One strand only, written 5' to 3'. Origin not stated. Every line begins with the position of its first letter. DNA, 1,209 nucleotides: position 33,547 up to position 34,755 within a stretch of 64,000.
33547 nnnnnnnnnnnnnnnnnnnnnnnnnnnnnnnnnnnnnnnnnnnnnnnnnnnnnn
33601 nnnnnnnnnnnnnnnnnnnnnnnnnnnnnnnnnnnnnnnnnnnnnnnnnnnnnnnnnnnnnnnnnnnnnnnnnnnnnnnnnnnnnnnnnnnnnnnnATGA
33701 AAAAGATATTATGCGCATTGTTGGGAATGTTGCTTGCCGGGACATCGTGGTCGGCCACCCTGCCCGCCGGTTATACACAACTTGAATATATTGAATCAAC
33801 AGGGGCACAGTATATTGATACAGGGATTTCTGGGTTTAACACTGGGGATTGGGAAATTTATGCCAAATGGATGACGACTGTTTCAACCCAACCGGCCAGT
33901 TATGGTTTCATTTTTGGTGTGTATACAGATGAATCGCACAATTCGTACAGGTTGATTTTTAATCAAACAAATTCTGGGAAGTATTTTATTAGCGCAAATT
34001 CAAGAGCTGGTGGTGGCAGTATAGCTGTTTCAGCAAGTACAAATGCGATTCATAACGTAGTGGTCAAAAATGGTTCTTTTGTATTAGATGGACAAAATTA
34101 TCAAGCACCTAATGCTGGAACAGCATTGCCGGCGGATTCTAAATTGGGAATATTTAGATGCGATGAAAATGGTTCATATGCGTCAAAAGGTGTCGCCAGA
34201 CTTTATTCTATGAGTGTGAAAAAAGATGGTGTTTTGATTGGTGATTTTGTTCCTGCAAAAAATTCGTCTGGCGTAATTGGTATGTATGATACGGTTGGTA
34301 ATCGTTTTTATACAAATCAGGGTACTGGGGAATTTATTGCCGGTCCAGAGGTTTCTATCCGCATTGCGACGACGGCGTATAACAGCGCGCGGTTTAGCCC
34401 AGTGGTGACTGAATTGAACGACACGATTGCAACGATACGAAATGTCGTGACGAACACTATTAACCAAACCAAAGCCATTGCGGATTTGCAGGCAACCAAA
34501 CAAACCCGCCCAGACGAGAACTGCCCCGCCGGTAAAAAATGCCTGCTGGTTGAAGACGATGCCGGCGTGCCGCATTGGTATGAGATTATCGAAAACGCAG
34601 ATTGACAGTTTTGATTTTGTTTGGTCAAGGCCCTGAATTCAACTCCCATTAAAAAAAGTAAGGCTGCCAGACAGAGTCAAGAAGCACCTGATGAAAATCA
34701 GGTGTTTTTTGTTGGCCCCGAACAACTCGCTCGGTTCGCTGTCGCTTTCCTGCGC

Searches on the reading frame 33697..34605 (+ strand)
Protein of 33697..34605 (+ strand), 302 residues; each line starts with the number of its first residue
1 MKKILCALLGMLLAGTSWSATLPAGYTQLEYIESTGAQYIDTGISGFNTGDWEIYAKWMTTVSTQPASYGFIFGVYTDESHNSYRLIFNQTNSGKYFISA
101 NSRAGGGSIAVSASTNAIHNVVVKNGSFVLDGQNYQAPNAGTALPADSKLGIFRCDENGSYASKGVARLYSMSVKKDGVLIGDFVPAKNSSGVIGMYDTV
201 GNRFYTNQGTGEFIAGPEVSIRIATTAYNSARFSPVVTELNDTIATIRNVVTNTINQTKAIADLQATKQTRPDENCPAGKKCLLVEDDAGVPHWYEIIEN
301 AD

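Call 5: search_protein_families(library=pfam, proteins=[window:33697-34605:+], max_evalue=0.01)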
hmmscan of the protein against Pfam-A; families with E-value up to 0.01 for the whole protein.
window:33697-34605:+ (302 aa): 0 families

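Call 11: find_homologous_proteins(query=window:33697-34605:+)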
Query window:33697-34605:+ (302 aa): 612 proteins with E <= 0.001 among 2086 candidates; the best 120 are listed.
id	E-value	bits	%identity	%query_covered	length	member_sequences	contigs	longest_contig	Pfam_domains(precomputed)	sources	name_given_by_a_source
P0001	1.5e-189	647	95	100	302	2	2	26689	-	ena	-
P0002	7.0e-185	631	94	100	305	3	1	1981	-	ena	-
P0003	5.4e-170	582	87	94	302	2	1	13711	-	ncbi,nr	ncbi:MAG: hypothetical protein IJS34_02610 [Alphaproteobacteria bacterium]|nr:hypothetical protein [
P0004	3.4e-148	511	66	99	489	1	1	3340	-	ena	-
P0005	2.0e-128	446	61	99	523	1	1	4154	-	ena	-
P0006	2.0e-122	426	65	100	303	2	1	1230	-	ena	-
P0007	1.9e-117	410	57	100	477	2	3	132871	-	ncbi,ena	-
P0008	1.6e-110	387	54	100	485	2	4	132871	-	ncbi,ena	-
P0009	6.9e-107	375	53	98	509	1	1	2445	-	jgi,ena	-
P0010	8.0e-104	365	51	93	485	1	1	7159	-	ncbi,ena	-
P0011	1.5e-102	361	53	94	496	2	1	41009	-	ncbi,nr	ncbi:MAG: hypothetical protein IJS34_00700 [Alphaproteobacteria bacterium]|nr:hypothetical protein [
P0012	6.5e-102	359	51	100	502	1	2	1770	-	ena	-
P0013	1.9e-99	351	52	99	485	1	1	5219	-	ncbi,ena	-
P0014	1.1e-97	345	49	99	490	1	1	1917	-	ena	-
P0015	3.0e-96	340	47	99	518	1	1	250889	-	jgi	jgi:hypothetical protein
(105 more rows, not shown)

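Call 14: find_related_loci(query=A3, collection=genome_contigs, flank=4000)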
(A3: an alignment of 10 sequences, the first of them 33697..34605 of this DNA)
Query A3 (302 aa) in genome_contigs; peptide patterns used: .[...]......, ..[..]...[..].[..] (x = any residue, [..] = any of these).
157 stretches matched a pattern; 39 encode a relative of the query (tblastn E <= 1e-3); 39 distinct loci.
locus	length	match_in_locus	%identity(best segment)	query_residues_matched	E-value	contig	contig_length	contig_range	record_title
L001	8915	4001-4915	47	1-302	2e-67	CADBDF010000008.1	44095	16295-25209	MAG: uncultured proteobacterium isolate RUG13870 genome assembly, contig: RUG13870_asm_8, whole genome shotgun sequence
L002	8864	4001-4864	44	1-301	2e-62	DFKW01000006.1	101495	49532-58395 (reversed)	MAG TPA_asm: Alphaproteobacteria bacterium UBA3635 UBA3635_contig_4836, whole genome shotgun sequence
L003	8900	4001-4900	43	1-299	2e-61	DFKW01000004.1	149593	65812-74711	MAG TPA_asm: Alphaproteobacteria bacterium UBA3635 UBA3635_contig_9632, whole genome shotgun sequence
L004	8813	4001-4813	43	1-299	6e-60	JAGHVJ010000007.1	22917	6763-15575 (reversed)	MAG: Candidatus Enterousia onthequi isolate E5_MB2_19 c_000000367548, whole genome shotgun sequence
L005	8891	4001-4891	40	1-299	2e-57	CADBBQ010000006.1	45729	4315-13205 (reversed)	MAG: uncultured proteobacterium isolate RUG13827 genome assembly, contig: RUG13827_asm_6, whole genome shotgun sequence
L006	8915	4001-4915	40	1-300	5e-56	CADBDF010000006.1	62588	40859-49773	MAG: uncultured proteobacterium isolate RUG13870 genome assembly, contig: RUG13870_asm_6, whole genome shotgun sequence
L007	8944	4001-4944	42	4-298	2e-54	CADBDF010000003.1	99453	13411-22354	MAG: uncultured proteobacterium isolate RUG13870 genome assembly, contig: RUG13870_asm_3, whole genome shotgun sequence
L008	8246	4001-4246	94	221-302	4e-47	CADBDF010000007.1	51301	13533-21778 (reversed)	MAG: uncultured proteobacterium isolate RUG13870 genome assembly, contig: RUG13870_asm_7, whole genome shotgun sequence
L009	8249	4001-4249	88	220-302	2e-45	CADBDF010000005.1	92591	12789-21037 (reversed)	MAG: uncultured proteobacterium isolate RUG13870 genome assembly, contig: RUG13870_asm_5, whole genome shotgun sequence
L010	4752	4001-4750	39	26-284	8e-44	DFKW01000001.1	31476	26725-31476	MAG TPA_asm: Alphaproteobacteria bacterium UBA3635 UBA3635_contig_20922, whole genome shotgun sequence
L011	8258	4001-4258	84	220-302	4e-42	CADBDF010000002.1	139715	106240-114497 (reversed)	MAG: uncultured proteobacterium isolate RUG13870 genome assembly, contig: RUG13870_asm_2, whole genome shotgun sequence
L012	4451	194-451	83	220-302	5e-42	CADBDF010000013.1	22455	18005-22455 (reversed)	MAG: uncultured proteobacterium isolate RUG13870 genome assembly, contig: RUG13870_asm_13, whole genome shotgun sequence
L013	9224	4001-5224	78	4-300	3e-38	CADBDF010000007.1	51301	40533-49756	MAG: uncultured proteobacterium isolate RUG13870 genome assembly, contig: RUG13870_asm_7, whole genome shotgun sequence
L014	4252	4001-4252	71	221-295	6e-33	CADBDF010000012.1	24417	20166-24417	MAG: uncultured proteobacterium isolate RUG13870 genome assembly, contig: RUG13870_asm_12, whole genome shotgun sequence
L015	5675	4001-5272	37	1-301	2e-31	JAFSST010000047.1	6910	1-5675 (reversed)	MAG: Alphaproteobacteria bacterium isolate RGIG3440 Goat_Rumen.Co__c1830985, whole genome shotgun sequence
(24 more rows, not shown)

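Call 22: find_related_loci(query=A3, collection=metagenome_contigs, flank=4000)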
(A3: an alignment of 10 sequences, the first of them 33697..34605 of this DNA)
Query A3 (302 aa) in metagenome_contigs; peptide patterns used: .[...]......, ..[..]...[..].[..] (x = any residue, [..] = any of these).
188 stretches matched a pattern; 43 encode a relative of the query (tblastn E <= 1e-3); 43 distinct loci.
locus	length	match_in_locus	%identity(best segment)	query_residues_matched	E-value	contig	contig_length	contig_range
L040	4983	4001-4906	95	1-302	0e+0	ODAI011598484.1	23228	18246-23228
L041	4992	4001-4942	55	1-301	2e-85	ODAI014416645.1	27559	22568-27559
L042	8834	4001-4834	53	18-302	2e-80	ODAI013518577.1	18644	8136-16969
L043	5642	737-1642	49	1-301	1e-78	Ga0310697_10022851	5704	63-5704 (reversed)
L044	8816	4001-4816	50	22-299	8e-77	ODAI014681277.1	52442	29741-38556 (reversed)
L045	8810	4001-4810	48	19-302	4e-68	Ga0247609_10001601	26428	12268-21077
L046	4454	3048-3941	41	1-300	3e-58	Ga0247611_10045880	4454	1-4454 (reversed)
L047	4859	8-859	39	18-299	3e-52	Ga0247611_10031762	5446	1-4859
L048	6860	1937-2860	96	22-301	9e-48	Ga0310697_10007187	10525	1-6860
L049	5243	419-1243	96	22-301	8e-48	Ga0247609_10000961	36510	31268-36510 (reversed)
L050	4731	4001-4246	94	221-302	3e-47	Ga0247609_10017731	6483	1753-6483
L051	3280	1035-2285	86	1-301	4e-47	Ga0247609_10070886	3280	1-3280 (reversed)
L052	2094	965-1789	94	22-301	3e-47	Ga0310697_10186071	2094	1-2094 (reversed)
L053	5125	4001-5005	55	22-301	1e-46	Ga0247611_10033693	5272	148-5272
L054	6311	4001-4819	94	22-301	2e-46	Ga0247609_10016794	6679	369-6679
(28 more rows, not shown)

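Call 67: search_protein_families(library=phrogs, proteins=[window:33697-34605:+], max_evalue=0.001)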
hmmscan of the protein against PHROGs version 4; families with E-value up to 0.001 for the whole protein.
window:33697-34605:+ (302 aa): 0 families

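Call 69: predict_structure(alignment_id=A11)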
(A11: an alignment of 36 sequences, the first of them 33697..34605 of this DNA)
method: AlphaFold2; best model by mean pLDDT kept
length: 302 residues; sequences in the alignment: 36
mean_pLDDT: 77.0   pTM: 0.64
mean pLDDT of the five models: 77.0, 74.2, 72.3, 71.3, 68.0
residues with pLDDT >= 90: 84; 70-90: 118; 50-70: 78; < 50: 22
segments of 3 or more residues with pLDDT < 50: 14-17, 222-229, 268-272, 300-302
pLDDT, mean of each block of 10 residues (from residue 1): 54 51 91 92 88 91 71 86 81 70 72 85 85 81 86 76 82 95 96 96 92 90 47 66 77 72 56 58 66 63 41
secondary structure, 60 per line:
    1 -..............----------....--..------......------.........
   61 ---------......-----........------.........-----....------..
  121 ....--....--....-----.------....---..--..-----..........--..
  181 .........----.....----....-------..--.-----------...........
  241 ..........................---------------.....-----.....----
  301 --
elements in order: H2-15 E26-29 E40-45 E52-60 E70-75 E81-88 E95-103 E109-112 E119-124 E127-130 E133-136 E149-152 E167-176 E179-189 E194-198 E203-206 H230-266 E282-286 E292-296

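Call 72: fold_search(model_id=the predicted structure, library=pdb)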
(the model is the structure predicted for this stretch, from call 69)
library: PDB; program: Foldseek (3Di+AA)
matches with E <= 10: 694; with E <= 0.001: 47
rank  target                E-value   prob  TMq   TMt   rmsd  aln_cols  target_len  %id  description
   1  1qu0_C                5.8e-05  1.00  0.32  0.49   8.6       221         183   16  CRYSTAL STRUCTURE OF THE FIFTH LAMININ G-LIKE MODULE OF THE MOUSE LAMININ ALPHA2 CHAIN (released 1999-12-03)
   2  2z42                  9.7e-05  1.00  0.29  0.37   6.5       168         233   11  Crystal Structure of Family 7 Alginate Lyase A1-II' from Sphingomonas sp. A1 (released 2008-05-27)
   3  2zac_A                1.1e-04  1.00  0.28  0.36   6.7       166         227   11  Crystal Structure of Family 7 Alginate Lyase A1-II' Y284F in Complex with Product (MMG) (released 2008-05-27)
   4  6w4q_D                1.3e-04  1.00  0.28  0.14   7.8       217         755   12  Crystal structure of full-length tailspike protein 2 (TSP2, ORF211) ) from Escherichia coli O157:H7 bacteriophage CAB1 (released 2021-01-20)
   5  8i59_B                1.5e-04  1.00  0.39  0.18   7.0       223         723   13  N-acetyl-(R)-beta-phenylalanine acylase, selenomethionyl derivative (released 2023-03-15)
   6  4yz2_A                1.7e-04  1.00  0.34  0.18  17.8       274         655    9  Crystal Structure of Streptococcus pneumoniae NanC, in complex with 2-deoxy-2,3-didehydro-N-acetylneuraminic acid. (released 2015-09-23)
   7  9oz8_B                1.7e-04  1.00  0.29  0.13  20.7       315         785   10  Cryo-EM structure of chicken NEL dimer bound with one human NICOL. (released 2026-02-25)
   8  2za9                  2.0e-04  1.00  0.29  0.37   6.8       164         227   12  Crystal Structure of Alginate lyase A1-II' N141C/N199C (released 2008-05-27)
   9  5w6p_F                2.0e-04  1.00  0.29  0.15   7.5       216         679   11  Crystal structure of Bacteriophage CBA120 tailspike protein 2 enzymatically active domain (TSP2dN, orf211) (released 2018-10-24)
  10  6lve_A                2.1e-04  1.00  0.35  0.16   6.3       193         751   12  Structure of Dimethylformamidase, tetramer, E521A mutant (released 2020-06-03)
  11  2zab_A                2.3e-04  1.00  0.28  0.36   6.7       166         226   11  Crystal Structure of Family 7 Alginate Lyase A1-II' Y284F in Cmplex with Product (GGG) (released 2008-05-27)
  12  1kit                  2.6e-04  1.00  0.37  0.17   6.3       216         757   12  VIBRIO CHOLERAE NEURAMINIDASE (released 1997-06-05)
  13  2zaa_A                2.6e-04  1.00  0.28  0.35   6.8       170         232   10  Crystal Structure of Family 7 Alginate Lyase A1-II' H191N/Y284F in Complex with Substrate (GGMG) (released 2008-05-27)
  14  6w4q_F                2.6e-04  1.00  0.28  0.14   7.8       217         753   12  Crystal structure of full-length tailspike protein 2 (TSP2, ORF211) ) from Escherichia coli O157:H7 bacteriophage CAB1 (released 2021-01-20)
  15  6w4q_B                2.7e-04  1.00  0.28  0.14   7.8       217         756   12  Crystal structure of full-length tailspike protein 2 (TSP2, ORF211) ) from Escherichia coli O157:H7 bacteriophage CAB1 (released 2021-01-20)
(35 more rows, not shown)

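Call 73: fold_search(model_id=the predicted structure, library=viral)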
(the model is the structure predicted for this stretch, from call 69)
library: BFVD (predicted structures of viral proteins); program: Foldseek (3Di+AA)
matches with E <= 10: 693; with E <= 0.001: 79
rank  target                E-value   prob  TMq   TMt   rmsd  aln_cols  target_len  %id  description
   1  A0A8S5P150            5.0e-17  1.00  0.55  0.46   3.4       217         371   26  Uncharacterized protein [Siphoviridae sp. ctEqU3]
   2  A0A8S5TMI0            4.5e-13  1.00  0.53  0.78   3.4       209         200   23  Uncharacterized protein [Siphoviridae sp. ct9UA16]
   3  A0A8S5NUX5            1.3e-11  1.00  0.53  0.24   4.2       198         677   19  GDSL like Lipase Acylhydrolase [Myoviridae sp. cte5Z19]
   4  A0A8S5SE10            2.2e-11  1.00  0.53  0.21   2.6       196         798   19  receptor protein-tyrosine kinase [virus sp. ctX0L1]
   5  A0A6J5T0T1            1.5e-06  1.00  0.39  0.24   9.2       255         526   14  Concanavalin A-like lectin/glucanases superfamily [uncultured Caudovirales phage]
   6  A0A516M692            3.3e-06  1.00  0.47  0.20   4.2       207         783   14  (no name in the UniProt tables at hand)
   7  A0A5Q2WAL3            4.2e-06  1.00  0.43  0.54   6.4       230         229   13  (no name in the UniProt tables at hand)
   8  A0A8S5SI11            5.7e-06  1.00  0.38  0.46  11.1       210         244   15  Concanavalin A-like lectin/glucanase [Siphoviridae sp. ctHAs12]
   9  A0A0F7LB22            7.4e-06  1.00  0.46  0.47   5.3       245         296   11  LamG-like jellyroll fold domain-containing protein [uncultured marine virus]
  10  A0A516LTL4            1.1e-05  1.00  0.41  0.49   6.6       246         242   13  (no name in the UniProt tables at hand)
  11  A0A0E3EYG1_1          1.3e-05  1.00  0.35  0.11  20.8       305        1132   14  Structural protein [Synechococcus phage ACG-2014d]
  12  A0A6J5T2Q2            1.8e-05  1.00  0.40  0.24   8.8       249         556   11  Concanavalin A-like lectin/glucanases superfamily [uncultured Caudovirales phage]
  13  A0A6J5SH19            1.9e-05  1.00  0.31  0.21   5.2       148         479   14  Concanavalin A-like lectin/glucanases superfamily [uncultured Caudovirales phage]
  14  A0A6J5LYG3            1.9e-05  1.00  0.36  0.30  11.6       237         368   16  Concanavalin A-like lectin/glucanases superfamily [uncultured Caudovirales phage]
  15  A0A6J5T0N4            2.2e-05  1.00  0.40  0.10   8.8       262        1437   16  Concanavalin A-like lectin/glucanases superfamily [uncultured Caudovirales phage]
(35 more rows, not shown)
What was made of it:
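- On Bartonella Brt/Trp-type tandem RNA-gene families: The downstream proteins are secreted ConA/LamG-like proteins with a helix and a small C-terminal domain (calls 69, 72, 73).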

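Call 83: find_related_loci(query=A3, collection=viral_contigs, flank=3000)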
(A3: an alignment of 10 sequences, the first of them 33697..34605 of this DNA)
Query A3 (302 aa) in viral_contigs; peptide patterns used: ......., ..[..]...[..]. (x = any residue, [..] = any of these).
36 stretches matched a pattern; 1 encode a relative of the query (tblastn E <= 1e-3); 1 distinct loci.
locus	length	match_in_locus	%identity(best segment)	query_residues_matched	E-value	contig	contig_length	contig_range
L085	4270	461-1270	48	19-302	7e-70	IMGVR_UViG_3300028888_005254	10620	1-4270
